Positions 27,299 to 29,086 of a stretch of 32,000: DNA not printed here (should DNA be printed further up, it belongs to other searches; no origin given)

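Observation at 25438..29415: Orphan, translationally coupled four-gene operon: PLP enzyme, DUF1611, PP-loop ATPase with Cys cluster, GNAT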

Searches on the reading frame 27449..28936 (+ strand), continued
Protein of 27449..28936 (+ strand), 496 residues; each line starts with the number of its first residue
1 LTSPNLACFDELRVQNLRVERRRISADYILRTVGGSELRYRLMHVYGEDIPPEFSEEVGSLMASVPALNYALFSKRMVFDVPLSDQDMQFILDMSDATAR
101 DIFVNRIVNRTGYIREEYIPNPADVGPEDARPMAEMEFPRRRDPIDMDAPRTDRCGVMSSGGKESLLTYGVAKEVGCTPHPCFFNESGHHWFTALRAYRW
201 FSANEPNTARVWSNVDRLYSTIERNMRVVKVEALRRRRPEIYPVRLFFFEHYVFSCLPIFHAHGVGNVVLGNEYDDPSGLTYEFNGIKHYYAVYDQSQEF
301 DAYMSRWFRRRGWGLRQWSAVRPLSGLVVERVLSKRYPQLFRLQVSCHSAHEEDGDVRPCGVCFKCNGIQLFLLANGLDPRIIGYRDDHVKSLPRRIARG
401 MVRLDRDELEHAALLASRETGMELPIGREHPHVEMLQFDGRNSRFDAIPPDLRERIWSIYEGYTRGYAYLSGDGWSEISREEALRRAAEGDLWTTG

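Call 44: find_encoding_contigs(protein=P0050, flank=8000, max_places=1)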
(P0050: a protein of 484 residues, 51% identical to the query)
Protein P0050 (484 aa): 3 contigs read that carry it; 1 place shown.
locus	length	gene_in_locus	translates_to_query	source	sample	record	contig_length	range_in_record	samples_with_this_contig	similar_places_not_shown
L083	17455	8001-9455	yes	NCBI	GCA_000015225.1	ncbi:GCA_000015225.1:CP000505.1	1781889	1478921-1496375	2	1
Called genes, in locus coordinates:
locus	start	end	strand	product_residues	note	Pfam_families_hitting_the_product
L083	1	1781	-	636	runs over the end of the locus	PF17297:PEPCK_N, PF00821:PEPCK_GTP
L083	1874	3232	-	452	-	PF03600:CitMHS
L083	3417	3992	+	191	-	PF07155:ECF-ribofla_trS, PF12822:ECF_trnsprt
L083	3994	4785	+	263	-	PF02361:CbiQ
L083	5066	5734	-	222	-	PF04474:DUF554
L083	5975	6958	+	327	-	PF00291:PALP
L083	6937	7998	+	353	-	PF17396:DUF1611_N, PF07755:DUF1611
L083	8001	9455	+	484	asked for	-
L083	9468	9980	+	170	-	-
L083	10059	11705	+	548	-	PF03193:RsgA_GTPase (faint), PF13481:AAA_25 (faint), PF00005:ABC_tran, PF02463:SMC_N (weak), PF13191:AAA_16 (faint), PF13476:AAA_23 (faint), PF13555:AAA_29 (weak), PF00005:ABC_tran, +2 more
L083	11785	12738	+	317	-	PF28175:T4SS_LegC2C7 (faint), PF06156:YabA (faint), PF07889:DUF1664 (faint), PF14712:Snapin_Pallidin (faint)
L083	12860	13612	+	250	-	PF07155:ECF-ribofla_trS (weak), PF09515:Thia_YuaJ (weak)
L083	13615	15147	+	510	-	PF03193:RsgA_GTPase (faint), PF20703:nSTAND1 (weak), PF00005:ABC_tran, PF02463:SMC_N (faint), PF13191:AAA_16 (faint), PF13401:AAA_22 (faint), PF13481:AAA_25 (faint), PF00005:ABC_tran, +2 more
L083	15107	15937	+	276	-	PF02361:CbiQ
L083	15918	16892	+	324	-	-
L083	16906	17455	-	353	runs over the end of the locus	PF00005:ABC_tran, PF13304:AAA_21 (faint), PF17850:CysA_C_terminal (weak), PF17912:OB_MalK, PF08402:TOBE_2 (weak)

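Call 55: search_protein_representatives(alignment_id=A2)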
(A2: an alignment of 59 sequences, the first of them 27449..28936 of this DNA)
Query: 59 sequences, 486 profile positions. Proteins with E-value up to 0.001 (for the whole library): 552; up to 1e-10: 284; up to 1e-30: 80. The best 150 are listed.
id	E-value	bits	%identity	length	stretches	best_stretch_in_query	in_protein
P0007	1.6e-227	772.2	-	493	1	2-483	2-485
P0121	1.3e-207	706.6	-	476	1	2-477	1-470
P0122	1.1e-190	650.7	-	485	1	3-479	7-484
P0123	1.8e-185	633.6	-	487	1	3-482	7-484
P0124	4.7e-157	539.8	-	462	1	4-472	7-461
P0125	5.6e-149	513.2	-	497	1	3-482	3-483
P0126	1.2e-146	505.4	-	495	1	4-475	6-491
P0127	2.9e-146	504.2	-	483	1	2-475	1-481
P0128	6.5e-146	503.1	-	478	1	3-477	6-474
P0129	1.5e-144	498.5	-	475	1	5-477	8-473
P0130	1.4e-142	492.0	-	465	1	2-476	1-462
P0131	1.7e-141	488.5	-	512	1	3-482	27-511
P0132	4.1e-133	460.9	-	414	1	69-472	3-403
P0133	1.5e-132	459.0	-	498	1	4-476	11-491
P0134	1.7e-127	442.4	-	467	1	3-475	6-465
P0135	4.6e-121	421.1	-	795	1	5-476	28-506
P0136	9.6e-121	420.1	-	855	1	3-474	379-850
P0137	4.8e-119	414.5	-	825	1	4-474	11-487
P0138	8.3e-116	403.8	-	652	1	4-476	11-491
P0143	5.6e-98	345.0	-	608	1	5-414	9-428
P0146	1.1e-86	307.7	-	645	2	257-459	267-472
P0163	5.2e-61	223.1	-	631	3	2-350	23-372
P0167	1.2e-58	215.3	-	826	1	6-475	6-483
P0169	4.9e-57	210.0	-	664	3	4-350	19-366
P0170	9.0e-56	205.8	-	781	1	3-479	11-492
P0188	4.8e-39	150.6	-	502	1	5-477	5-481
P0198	2.9e-31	124.9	-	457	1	141-469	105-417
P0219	2.6e-24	102.1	-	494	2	246-388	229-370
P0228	2.2e-22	95.7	-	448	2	249-439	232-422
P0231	5.8e-22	94.3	-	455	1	116-389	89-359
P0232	7.0e-22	94.0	-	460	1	148-411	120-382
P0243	4.8e-20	88.0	-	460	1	112-382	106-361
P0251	2.0e-19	85.9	-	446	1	110-384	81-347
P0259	1.2e-18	83.3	-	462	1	46-418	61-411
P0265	2.8e-18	82.1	-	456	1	150-389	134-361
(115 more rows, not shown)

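Call 56: search_protein_families(library=pfam, proteins=[P0135, P0136, P0137, P0138, P0167, P0170, P0143, P0146, P0163, P0169], max_evalue=0.001)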
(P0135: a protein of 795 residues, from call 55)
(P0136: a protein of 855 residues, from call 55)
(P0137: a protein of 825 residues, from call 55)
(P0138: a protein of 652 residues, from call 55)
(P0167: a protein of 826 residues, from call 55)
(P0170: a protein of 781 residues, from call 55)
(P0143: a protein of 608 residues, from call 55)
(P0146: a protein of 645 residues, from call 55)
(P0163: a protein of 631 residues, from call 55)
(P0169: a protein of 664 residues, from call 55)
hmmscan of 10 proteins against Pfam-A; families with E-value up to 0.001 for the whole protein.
P0135 (795 aa): 1 family
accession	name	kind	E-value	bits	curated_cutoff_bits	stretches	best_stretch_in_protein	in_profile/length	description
PF02633.19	Creatininase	-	3.9e-72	243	31.3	1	542-779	1-238/238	Creatinine amidohydrolase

P0136 (855 aa): 2 families
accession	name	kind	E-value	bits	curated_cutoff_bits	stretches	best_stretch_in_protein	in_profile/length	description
PF07755.17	DUF1611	-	4.5e-61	206.2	25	1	152-349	2-201/201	Domain of unknown function (DUF1611_C) P-loop domain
PF17396.8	DUF1611_N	-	5.2e-23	81.6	22.6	1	44-143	2-94/95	Domain of unknown function (DUF1611_N) Rossmann-like domain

P0137 (825 aa): 6 families
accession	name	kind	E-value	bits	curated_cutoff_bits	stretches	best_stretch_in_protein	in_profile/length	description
PF13649.12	Methyltransf_25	-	3.4e-11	44.1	27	1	570-655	1-94/97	Methyltransferase domain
PF08242.18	Methyltransf_12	-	7.7e-11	43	30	1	571-657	1-95/98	Methyltransferase domain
PF13489.12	Methyltransf_23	-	1.4e-09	38.4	27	1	554-702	9-159/164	Methyltransferase domain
PF08241.18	Methyltransf_11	-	2.7e-09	38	21.2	1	571-657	1-90/95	Methyltransferase domain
PF13847.12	Methyltransf_31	-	2.1e-07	31.2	27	1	569-658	6-105/145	Methyltransferase domain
PF07021.18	MetW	-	0.00014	22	21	1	566-602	13-50/193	Methionine biosynthesis protein MetW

P0138 (652 aa): 1 family
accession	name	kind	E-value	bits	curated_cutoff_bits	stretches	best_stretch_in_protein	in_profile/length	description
PF02633.19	Creatininase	-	8.8e-17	61.7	31.3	1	532-583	2-53/238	Creatinine amidohydrolase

P0167 (826 aa): 1 family
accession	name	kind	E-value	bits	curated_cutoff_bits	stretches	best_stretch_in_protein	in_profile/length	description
PF02633.19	Creatininase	-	1.7e-59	201.6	31.3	1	523-758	2-237/238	Creatinine amidohydrolase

P0170 (781 aa): 1 family
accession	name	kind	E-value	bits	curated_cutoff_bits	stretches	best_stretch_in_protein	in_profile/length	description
PF02633.19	Creatininase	-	2.3e-44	152.1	31.3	1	530-766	2-238/238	Creatinine amidohydrolase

P0143 (608 aa): 0 families

P0146 (645 aa): 0 families

P0163 (631 aa): 0 families

P0169 (664 aa): 0 families

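Call 57: search_protein_families(library=ncbifam, proteins=[P0198, P0219, P0228, P0231, P0232, P0243, P0251, P0259, P0265, P0188], max_evalue=0.001)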
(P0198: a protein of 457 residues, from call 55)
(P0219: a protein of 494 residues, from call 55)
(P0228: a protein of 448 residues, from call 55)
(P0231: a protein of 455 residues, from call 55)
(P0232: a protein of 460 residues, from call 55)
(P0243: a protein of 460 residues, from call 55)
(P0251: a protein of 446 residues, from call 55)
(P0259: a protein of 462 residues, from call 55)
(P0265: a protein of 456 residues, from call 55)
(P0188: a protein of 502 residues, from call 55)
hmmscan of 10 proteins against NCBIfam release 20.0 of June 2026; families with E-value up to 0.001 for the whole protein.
P0198 (457 aa): 1 family
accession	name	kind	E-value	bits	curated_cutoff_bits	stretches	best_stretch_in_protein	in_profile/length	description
NF041275.1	MurL_Xanthmoales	equivalog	7.2e-10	37.9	700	1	107-331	130-354/447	UDP-N-acetyl-alpha-D-muramoyl-L-alanyl-L-glutamate epimerase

P0219 (494 aa): 1 family
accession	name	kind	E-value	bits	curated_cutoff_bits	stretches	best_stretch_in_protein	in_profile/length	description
NF041275.1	MurL_Xanthmoales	equivalog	0.00012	20.7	700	1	243-349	227-335/447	UDP-N-acetyl-alpha-D-muramoyl-L-alanyl-L-glutamate epimerase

P0228 (448 aa): 1 family
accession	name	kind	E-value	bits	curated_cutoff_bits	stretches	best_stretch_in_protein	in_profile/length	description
NF041275.1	MurL_Xanthmoales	equivalog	2e-07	29.9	700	1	133-354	113-339/447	UDP-N-acetyl-alpha-D-muramoyl-L-alanyl-L-glutamate epimerase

P0231 (455 aa): 1 family
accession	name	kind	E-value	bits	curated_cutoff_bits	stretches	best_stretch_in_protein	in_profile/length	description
NF041275.1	MurL_Xanthmoales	equivalog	3.4e-09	35.7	700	1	110-443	120-443/447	UDP-N-acetyl-alpha-D-muramoyl-L-alanyl-L-glutamate epimerase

P0232 (460 aa): 1 family
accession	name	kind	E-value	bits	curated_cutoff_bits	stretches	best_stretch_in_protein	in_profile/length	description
NF041275.1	MurL_Xanthmoales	equivalog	0.00057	18.5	700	0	237-342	231-338/447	UDP-N-acetyl-alpha-D-muramoyl-L-alanyl-L-glutamate epimerase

P0243 (460 aa): 1 family
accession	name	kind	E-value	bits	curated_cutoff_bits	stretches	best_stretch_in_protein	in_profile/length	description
NF041275.1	MurL_Xanthmoales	equivalog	0.00088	17.9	700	0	113-360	118-349/447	UDP-N-acetyl-alpha-D-muramoyl-L-alanyl-L-glutamate epimerase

P0251 (446 aa): 0 families

P0259 (462 aa): 2 families
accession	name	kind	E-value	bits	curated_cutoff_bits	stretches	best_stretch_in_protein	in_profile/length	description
NF041275.1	MurL_Xanthmoales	equivalog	8.5e-07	27.8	700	1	146-337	132-313/447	UDP-N-acetyl-alpha-D-muramoyl-L-alanyl-L-glutamate epimerase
NF049949.1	tRNAsynTtuAPyrococ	equivalog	0.00023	20.4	450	1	148-191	44-87/292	tRNA-5-methyluridine(54) 2-sulfurtransferase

P0265 (456 aa): 1 family
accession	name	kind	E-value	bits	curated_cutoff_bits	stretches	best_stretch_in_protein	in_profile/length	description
NF041275.1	MurL_Xanthmoales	equivalog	1.4e-06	27.1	700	1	96-351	101-345/447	UDP-N-acetyl-alpha-D-muramoyl-L-alanyl-L-glutamate epimerase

P0188 (502 aa): 0 families

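Call 58: find_encoding_contigs(protein=P0135, flank=7000, max_places=3)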
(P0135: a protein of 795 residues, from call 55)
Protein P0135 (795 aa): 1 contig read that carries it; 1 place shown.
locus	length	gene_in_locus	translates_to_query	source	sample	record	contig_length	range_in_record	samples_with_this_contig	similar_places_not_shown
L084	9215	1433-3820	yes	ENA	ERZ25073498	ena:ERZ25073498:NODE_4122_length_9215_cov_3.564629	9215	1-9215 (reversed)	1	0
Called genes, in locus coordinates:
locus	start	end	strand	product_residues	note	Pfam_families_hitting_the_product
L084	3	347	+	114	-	?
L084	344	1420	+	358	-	PF17396:DUF1611_N, PF07755:DUF1611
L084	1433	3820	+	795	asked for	PF02633:Creatininase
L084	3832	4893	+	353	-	PF02746:MR_MLE_N, PF13378:MR_MLE_C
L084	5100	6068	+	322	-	PF01784:DUF34_NIF3 (faint)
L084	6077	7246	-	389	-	PF01306:LacY_symp (weak), PF07690:MFS_1, PF00083:Sugar_tr (weak), PF12832:MFS_1_like, PF07690:MFS_1, PF05977:MFS_3 (weak)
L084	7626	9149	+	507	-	PF00370:FGGY_N, PF02782:FGGY_C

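Call 59: find_encoding_contigs(protein=P0167, flank=7000, max_places=2)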
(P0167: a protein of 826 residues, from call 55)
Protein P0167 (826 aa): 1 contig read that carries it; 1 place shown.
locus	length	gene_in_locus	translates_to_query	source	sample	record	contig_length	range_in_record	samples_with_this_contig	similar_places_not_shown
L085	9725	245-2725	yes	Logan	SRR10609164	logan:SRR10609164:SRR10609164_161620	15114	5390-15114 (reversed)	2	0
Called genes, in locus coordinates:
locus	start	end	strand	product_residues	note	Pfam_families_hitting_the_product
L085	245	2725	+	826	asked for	PF02633:Creatininase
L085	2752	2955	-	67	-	-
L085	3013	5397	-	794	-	PF00512:HisKA, PF02518:HATPase_c, PF00072:Response_reg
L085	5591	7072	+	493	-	PF04932:Wzy_C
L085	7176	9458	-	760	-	PF00027:cNMP_binding, PF00437:T2SSE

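Call 60: find_encoding_contigs(protein=P0170, flank=7000, max_places=2)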
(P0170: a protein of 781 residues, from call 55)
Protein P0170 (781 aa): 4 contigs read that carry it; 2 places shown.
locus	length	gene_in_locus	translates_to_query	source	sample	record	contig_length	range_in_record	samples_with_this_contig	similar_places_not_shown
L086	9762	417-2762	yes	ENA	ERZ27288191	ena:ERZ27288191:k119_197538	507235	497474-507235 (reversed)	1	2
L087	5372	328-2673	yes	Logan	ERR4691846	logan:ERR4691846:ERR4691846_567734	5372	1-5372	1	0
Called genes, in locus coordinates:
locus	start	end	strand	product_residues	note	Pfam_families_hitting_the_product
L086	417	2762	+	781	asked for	PF02633:Creatininase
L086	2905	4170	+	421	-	-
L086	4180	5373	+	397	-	PF01933:CofD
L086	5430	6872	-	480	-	PF05221:AdoHcyase, PF00670:AdoHcyase_NAD, PF02826:2-Hacid_dh_C, PF07991:KARI_N (weak)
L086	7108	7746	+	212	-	-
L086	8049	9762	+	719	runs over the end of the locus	PF00078:RVT_1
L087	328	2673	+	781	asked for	PF02633:Creatininase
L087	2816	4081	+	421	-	-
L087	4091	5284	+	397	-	PF01933:CofD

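Call 61: find_encoding_contigs(protein=P0198, flank=7000, max_places=2)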
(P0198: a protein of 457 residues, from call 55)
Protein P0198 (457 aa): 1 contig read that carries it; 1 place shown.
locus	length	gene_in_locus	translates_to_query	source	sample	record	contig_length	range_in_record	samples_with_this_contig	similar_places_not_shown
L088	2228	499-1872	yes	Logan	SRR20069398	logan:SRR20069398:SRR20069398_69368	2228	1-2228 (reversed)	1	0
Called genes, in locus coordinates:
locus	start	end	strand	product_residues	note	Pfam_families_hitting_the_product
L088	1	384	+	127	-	?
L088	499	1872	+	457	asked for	-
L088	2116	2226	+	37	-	?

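Call 67: find_encoding_contigs(protein=P0231, flank=6000, max_places=3)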
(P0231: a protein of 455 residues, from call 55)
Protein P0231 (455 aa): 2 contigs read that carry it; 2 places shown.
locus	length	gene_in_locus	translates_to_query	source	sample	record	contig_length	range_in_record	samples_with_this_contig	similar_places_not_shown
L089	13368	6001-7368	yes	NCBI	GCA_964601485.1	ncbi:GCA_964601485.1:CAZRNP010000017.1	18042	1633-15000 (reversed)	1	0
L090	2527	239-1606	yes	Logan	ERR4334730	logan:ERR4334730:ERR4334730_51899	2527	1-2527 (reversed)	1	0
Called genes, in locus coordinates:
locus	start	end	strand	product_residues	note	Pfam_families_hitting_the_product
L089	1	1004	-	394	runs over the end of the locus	PF02540:NAD_synthase (faint), PF01171:ATP_bind_3, PF00958:GMP_synt_C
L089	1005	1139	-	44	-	-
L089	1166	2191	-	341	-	PF00586:AIRS, PF02769:AIRS_C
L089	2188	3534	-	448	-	PF00206:Lyase_1, PF08328:ASL_C (weak), PF10397:ADSL_C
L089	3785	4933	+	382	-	PF04055:Radical_SAM, PF12544:LAM_C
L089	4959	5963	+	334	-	PF02655:ATP-grasp_3 (weak), PF07478:Dala_Dala_lig_C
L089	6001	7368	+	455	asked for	-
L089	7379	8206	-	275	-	PF01259:SAICAR_synt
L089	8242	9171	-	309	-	PF00696:AA_kinase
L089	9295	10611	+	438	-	PF02073:Peptidase_M29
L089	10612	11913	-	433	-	PF00709:Adenylsucc_synt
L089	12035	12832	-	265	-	PF01841:Transglut_core (weak)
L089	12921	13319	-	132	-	PF00731:AIRC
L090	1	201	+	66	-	?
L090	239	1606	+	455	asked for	-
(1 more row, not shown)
